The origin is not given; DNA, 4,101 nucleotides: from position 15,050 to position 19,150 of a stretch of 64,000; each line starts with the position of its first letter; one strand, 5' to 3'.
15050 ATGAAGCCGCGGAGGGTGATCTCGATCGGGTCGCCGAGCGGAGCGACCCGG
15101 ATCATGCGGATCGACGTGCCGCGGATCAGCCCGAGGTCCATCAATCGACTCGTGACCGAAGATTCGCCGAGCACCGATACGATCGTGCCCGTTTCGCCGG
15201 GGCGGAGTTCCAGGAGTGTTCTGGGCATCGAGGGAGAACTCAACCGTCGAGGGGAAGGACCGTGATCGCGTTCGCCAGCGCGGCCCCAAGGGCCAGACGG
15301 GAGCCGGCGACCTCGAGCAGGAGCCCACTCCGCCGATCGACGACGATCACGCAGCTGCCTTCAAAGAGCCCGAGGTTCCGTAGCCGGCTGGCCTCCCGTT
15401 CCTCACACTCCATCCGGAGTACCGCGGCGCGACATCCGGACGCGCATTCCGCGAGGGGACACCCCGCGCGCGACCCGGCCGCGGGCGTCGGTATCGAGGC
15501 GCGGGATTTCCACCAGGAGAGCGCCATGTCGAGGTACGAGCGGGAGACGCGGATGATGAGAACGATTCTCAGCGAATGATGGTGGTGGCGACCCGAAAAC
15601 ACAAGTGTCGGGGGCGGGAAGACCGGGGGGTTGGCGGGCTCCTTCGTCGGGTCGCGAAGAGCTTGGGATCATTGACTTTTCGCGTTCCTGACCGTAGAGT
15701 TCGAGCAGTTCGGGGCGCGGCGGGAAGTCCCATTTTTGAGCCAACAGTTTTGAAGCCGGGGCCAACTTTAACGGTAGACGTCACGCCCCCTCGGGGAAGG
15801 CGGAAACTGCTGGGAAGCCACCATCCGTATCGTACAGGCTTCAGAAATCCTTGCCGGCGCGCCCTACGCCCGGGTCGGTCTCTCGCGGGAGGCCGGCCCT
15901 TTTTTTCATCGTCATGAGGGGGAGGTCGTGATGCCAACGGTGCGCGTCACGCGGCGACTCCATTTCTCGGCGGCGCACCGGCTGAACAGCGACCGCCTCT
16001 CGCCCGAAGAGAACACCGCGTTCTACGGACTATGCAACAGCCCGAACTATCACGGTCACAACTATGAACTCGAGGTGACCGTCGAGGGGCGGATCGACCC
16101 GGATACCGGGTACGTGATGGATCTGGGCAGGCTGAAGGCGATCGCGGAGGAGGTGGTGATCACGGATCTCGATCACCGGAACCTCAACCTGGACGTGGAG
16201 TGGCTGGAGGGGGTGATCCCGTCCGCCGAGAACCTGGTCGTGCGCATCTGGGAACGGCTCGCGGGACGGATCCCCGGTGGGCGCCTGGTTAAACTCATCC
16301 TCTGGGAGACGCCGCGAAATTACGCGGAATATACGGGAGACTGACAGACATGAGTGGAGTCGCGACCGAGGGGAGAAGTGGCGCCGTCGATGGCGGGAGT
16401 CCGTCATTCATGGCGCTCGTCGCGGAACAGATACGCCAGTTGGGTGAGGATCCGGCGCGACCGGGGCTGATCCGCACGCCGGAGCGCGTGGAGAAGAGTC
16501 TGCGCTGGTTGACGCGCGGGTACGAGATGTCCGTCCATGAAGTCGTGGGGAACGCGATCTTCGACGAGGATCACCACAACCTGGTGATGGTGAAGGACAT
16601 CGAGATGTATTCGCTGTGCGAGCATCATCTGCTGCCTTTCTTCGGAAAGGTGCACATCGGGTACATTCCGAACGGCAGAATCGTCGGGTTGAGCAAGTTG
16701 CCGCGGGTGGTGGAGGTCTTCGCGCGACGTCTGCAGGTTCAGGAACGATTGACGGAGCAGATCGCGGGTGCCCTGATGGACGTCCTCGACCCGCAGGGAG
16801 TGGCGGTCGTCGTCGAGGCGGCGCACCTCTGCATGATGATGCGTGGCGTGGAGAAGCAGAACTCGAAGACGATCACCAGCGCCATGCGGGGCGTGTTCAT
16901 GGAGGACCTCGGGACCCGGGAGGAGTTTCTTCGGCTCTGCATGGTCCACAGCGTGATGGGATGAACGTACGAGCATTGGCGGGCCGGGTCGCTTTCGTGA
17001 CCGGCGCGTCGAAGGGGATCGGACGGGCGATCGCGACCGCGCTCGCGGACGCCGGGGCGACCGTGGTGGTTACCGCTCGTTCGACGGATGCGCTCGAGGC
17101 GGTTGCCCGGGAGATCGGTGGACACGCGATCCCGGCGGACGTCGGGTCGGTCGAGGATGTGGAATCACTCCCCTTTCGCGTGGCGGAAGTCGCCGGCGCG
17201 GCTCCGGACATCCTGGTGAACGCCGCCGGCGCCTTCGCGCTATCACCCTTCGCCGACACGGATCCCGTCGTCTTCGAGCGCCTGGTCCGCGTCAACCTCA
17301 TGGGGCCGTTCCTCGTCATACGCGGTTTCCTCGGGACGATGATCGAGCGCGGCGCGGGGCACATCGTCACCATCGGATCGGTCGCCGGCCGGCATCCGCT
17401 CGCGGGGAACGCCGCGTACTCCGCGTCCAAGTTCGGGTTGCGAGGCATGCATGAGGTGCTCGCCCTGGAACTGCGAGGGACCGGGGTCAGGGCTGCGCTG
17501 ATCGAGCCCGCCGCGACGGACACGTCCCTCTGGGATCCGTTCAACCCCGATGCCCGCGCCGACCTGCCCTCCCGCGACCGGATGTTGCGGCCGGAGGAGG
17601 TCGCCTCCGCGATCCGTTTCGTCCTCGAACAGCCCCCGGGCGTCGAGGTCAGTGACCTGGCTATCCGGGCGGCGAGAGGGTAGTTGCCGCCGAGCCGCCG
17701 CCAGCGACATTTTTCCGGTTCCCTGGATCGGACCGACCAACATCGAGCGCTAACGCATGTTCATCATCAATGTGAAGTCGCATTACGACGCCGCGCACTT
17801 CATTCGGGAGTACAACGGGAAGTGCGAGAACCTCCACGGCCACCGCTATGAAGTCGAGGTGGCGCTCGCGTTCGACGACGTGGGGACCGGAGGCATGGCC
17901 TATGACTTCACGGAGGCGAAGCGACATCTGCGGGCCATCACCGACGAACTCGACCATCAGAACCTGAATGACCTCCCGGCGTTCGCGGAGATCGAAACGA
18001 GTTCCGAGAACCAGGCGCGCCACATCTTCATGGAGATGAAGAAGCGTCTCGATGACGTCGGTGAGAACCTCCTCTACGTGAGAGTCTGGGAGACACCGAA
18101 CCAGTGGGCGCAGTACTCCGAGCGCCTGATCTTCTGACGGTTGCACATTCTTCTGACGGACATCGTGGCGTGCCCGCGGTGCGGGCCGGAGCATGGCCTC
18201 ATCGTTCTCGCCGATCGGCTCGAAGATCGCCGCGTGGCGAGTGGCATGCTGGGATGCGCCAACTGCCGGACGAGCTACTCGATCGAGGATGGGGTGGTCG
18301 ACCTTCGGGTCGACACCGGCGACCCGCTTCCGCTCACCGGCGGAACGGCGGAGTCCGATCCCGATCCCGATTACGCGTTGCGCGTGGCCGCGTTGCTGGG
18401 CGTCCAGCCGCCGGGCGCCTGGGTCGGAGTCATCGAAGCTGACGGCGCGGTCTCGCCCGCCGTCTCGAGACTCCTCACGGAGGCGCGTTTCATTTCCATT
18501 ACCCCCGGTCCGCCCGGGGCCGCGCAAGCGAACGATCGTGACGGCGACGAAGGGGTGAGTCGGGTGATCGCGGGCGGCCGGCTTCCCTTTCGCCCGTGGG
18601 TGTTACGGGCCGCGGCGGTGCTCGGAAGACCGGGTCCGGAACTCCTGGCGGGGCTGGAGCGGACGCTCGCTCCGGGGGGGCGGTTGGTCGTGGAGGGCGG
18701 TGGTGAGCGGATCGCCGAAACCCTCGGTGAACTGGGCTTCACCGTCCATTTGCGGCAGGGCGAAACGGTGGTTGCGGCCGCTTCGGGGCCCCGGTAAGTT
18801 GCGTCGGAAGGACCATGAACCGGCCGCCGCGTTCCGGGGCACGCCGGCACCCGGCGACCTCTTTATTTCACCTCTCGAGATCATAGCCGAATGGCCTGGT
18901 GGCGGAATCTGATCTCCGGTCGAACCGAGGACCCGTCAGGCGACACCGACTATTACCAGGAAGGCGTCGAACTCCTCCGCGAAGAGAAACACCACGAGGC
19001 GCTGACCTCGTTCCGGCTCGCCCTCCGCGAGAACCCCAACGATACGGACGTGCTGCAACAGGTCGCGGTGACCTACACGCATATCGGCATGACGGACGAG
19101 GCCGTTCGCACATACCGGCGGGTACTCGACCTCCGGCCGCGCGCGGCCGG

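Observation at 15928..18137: GTP cyclohydrolase I flanked by two PTPS-family paralogs and an SDR: possible tetrahydrobiopterin-like pterin branch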

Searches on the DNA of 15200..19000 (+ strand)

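Call 57: search_rna_families(source=window, start=15200, end=19000, threshold=evalue, max_evalue=1)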
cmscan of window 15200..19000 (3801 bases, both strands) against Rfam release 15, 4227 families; matches with E-value up to 1: 0.
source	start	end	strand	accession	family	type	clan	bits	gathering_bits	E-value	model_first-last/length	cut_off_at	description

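Call 68: search_rna_families(sources=[L019, L034, L045, L003, L014, L038, L012], threshold=evalue, max_evalue=10)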
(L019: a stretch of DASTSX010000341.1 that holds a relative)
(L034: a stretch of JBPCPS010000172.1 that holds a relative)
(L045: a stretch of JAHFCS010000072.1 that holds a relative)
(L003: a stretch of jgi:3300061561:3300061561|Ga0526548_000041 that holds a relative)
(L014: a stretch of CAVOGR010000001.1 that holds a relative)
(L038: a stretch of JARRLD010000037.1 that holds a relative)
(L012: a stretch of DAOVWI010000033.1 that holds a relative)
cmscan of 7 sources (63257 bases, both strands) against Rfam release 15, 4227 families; matches with E-value up to 10: 4.
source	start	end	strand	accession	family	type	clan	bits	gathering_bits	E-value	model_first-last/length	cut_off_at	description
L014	7321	7347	+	RF01356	CRISPR-DR28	Gene; CRISPR;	-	26.3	35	1.9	1-24/24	no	CRISPR RNA direct repeat element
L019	3461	3534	-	RF02239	asX6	Gene; sRNA;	-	25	50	4.2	1-93/93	no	Xanthomonas sRNA asX6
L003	2827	2882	-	RF01305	sR51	Gene; snRNA; snoRNA; CD-box;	-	20.7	38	8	1-56/56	no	Small nucleolar RNA sR51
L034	9588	9652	+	RF01781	ASdes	Gene; sRNA;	-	19.5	40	9.4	1-68/68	no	ASdes TB sRNA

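Call 74: build_rna_model(alignment_id=A5)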
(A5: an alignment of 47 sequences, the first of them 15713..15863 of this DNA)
Model R1 built from alignment A5 (47 sequences, 169 columns); structure: RNAalifold consensus.
model positions 153; base pairs 36; branch points 0; effective number of sequences 4.75; information 0.59 bits per position. Calibrated on 0.2 Mb of random sequence (short: E-values are rough).
structure used (alignment columns):
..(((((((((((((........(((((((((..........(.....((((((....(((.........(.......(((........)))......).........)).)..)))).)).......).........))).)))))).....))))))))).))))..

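Call 75: search_with_rna_model(model_id=R1, sources=[L090, window], max_evalue=10, filters=off, show_alignments=3)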
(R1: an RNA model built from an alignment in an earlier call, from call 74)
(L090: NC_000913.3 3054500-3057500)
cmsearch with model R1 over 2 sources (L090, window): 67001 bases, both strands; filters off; matches with E-value up to 10: 115.
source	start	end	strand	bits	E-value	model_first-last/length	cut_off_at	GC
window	15713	15863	+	130.4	3e-26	1-153/153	no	0.61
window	50595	50641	-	18.6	0.017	1-153/153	no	0.64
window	50594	50640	+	18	0.024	1-153/153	no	0.64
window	6838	6885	+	14.2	0.15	1-153/153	no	0.6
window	6839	6886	-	12.9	0.28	1-153/153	no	0.62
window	29261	29295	-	12.5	0.35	1-153/153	no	0.74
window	40524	40593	-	11.8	0.48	1-153/153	no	0.76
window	12304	12341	-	11.5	0.56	1-153/153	no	0.82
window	44213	44274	+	11.3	0.62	1-153/153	no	0.76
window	46360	46411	-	11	0.71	1-153/153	no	0.69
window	12303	12340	+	11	0.73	1-153/153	no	0.79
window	10573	10622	-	10.7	0.83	1-153/153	no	0.62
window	29260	29294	+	10.6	0.86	1-153/153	no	0.71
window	43814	43870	+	10.4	0.97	1-153/153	no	0.68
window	44214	44275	-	10.2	1.1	1-153/153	no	0.74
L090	800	830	+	7.5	3.9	1-153/153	no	0.58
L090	1494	1653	+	6.5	6.4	1-153/153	no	0.57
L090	795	837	-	6.2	7.5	1-153/153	no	0.51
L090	2628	2665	-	5.8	9.2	1-153/153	no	0.45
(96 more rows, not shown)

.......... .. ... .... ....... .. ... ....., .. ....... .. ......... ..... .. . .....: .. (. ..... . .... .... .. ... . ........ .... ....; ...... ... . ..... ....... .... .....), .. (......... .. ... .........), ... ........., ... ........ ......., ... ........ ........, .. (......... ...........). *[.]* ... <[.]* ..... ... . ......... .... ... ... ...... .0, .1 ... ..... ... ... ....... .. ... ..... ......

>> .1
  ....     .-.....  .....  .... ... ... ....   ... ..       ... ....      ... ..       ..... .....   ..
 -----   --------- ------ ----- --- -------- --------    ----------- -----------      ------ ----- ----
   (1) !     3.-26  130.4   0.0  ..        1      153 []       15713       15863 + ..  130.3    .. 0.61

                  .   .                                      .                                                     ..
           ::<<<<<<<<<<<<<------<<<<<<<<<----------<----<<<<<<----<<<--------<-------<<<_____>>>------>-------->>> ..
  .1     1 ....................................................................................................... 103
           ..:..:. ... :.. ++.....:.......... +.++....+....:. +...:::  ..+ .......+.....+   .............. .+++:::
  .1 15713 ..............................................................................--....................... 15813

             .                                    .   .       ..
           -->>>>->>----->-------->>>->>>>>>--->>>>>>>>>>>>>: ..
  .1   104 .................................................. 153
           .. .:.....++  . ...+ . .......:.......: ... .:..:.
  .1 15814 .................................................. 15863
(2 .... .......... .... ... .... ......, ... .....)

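Call 76: search_rna_families(source=window, start=15695, end=15915, threshold=evalue, max_evalue=10, show_alignments=3)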
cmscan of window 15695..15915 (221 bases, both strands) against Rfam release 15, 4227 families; matches with E-value up to 10: 7.
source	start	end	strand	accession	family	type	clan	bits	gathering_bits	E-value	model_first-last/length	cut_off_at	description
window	15712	15866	+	RF00013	6S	Gene;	-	20.9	46.4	0.015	1-187/187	no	6S / SsrS RNA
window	15846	15913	+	RF00519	suhB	Gene; sRNA;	CL00108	16.4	41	0.34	1-77/77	no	Makes More Granules Regulator RNA (mmgR)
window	15832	15906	+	RF01489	sbrA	Gene; sRNA;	-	14.5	45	1.7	1-71/71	no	Listeria sRNA sbrA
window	15798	15906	+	RF02651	SorY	Gene; sRNA;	-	14.2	111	1.2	1-83/83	no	Singlet oxygen resistance RNA Y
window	15787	15817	+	RF03537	Flavi_TBFV_SL6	Cis-reg;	-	11.7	38.3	7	1-45/45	no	Tick-borne Flavivirus short stem-loop SL6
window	15859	15912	+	RF00236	ctRNA_pGA1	Gene; antisense;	-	11.3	45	9.2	1-79/79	no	ctRNA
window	15695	15719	+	RF02089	CLRN1-AS1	Gene; lncRNA;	-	8.9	48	5.1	1-79/79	no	CLRN1 antisense RNA 1 conserved region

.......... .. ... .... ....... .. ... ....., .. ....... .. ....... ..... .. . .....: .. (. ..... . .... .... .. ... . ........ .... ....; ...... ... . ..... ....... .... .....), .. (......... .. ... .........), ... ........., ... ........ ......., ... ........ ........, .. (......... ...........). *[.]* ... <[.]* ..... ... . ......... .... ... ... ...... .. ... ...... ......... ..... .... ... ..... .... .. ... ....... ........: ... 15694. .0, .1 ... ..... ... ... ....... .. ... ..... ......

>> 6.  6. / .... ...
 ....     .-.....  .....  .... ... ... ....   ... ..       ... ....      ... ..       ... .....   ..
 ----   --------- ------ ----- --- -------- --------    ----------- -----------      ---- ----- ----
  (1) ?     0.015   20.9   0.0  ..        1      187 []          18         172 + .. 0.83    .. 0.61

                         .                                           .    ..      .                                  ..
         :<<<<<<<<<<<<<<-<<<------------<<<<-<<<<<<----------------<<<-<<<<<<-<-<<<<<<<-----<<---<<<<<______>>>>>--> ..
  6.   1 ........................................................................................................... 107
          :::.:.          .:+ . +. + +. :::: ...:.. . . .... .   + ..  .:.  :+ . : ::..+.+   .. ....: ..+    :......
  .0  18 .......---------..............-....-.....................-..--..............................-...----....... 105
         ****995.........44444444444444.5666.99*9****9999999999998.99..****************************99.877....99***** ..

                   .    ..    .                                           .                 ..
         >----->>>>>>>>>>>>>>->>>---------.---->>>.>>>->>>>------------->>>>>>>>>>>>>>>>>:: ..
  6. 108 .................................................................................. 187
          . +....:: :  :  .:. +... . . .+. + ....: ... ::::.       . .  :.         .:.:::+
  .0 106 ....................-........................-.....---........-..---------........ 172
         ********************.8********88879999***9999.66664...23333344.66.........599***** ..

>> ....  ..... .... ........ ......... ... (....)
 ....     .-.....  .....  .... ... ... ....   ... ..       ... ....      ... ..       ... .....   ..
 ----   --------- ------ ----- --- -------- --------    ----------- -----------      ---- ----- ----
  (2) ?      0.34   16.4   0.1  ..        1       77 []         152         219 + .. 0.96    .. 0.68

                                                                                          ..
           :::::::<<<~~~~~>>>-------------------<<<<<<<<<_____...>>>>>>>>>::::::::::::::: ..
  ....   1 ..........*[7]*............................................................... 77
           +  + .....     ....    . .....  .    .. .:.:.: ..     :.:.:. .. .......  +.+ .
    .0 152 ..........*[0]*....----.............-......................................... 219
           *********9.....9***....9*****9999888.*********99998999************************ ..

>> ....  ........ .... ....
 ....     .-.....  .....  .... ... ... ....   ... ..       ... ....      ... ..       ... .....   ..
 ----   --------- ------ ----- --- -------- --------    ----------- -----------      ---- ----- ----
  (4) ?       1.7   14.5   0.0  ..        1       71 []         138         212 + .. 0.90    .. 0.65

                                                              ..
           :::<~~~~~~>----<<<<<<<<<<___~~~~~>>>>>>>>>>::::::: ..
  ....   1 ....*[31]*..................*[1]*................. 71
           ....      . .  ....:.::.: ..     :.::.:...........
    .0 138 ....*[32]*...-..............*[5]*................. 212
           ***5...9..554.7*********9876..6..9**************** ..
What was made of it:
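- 15712..15866 (+): Divergent 6S RNA (ssrS-like) gene directly upstream of the operon. This is context; the operon is probably co-transcribed with it. Rfam RF00013 is the best hit: 20.9 bits (gathering score 46.4), E=0.015, full model length (call 76).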

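Call 77: search_with_rna_model(model_id=R1, source=L090, start=1400, end=1750, max_evalue=10, filters=off, show_alignments=1)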
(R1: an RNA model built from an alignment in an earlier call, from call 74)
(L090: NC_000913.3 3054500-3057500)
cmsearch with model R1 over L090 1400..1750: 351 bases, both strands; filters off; matches with E-value up to 10: 10.
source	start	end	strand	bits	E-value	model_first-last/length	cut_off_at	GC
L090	1494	1653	+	6.5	0.033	1-153/153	no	0.57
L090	1597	1657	-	4.4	0.095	1-153/153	no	0.56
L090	1408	1499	-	0.6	0.61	1-153/153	no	0.37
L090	1550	1592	-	-1.9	2.1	1-153/153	no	0.67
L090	1412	1453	+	-2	2.2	1-153/153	no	0.36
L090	1504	1528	-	-2.5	2.8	1-153/153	no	0.68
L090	1674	1706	-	-2.5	2.8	1-153/153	no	0.55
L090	1461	1493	+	-2.9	3.4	1-153/153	no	0.39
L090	1674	1686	+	-3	3.6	1-153/153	no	0.62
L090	1715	1746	-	-4.6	7.8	1-153/153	no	0.38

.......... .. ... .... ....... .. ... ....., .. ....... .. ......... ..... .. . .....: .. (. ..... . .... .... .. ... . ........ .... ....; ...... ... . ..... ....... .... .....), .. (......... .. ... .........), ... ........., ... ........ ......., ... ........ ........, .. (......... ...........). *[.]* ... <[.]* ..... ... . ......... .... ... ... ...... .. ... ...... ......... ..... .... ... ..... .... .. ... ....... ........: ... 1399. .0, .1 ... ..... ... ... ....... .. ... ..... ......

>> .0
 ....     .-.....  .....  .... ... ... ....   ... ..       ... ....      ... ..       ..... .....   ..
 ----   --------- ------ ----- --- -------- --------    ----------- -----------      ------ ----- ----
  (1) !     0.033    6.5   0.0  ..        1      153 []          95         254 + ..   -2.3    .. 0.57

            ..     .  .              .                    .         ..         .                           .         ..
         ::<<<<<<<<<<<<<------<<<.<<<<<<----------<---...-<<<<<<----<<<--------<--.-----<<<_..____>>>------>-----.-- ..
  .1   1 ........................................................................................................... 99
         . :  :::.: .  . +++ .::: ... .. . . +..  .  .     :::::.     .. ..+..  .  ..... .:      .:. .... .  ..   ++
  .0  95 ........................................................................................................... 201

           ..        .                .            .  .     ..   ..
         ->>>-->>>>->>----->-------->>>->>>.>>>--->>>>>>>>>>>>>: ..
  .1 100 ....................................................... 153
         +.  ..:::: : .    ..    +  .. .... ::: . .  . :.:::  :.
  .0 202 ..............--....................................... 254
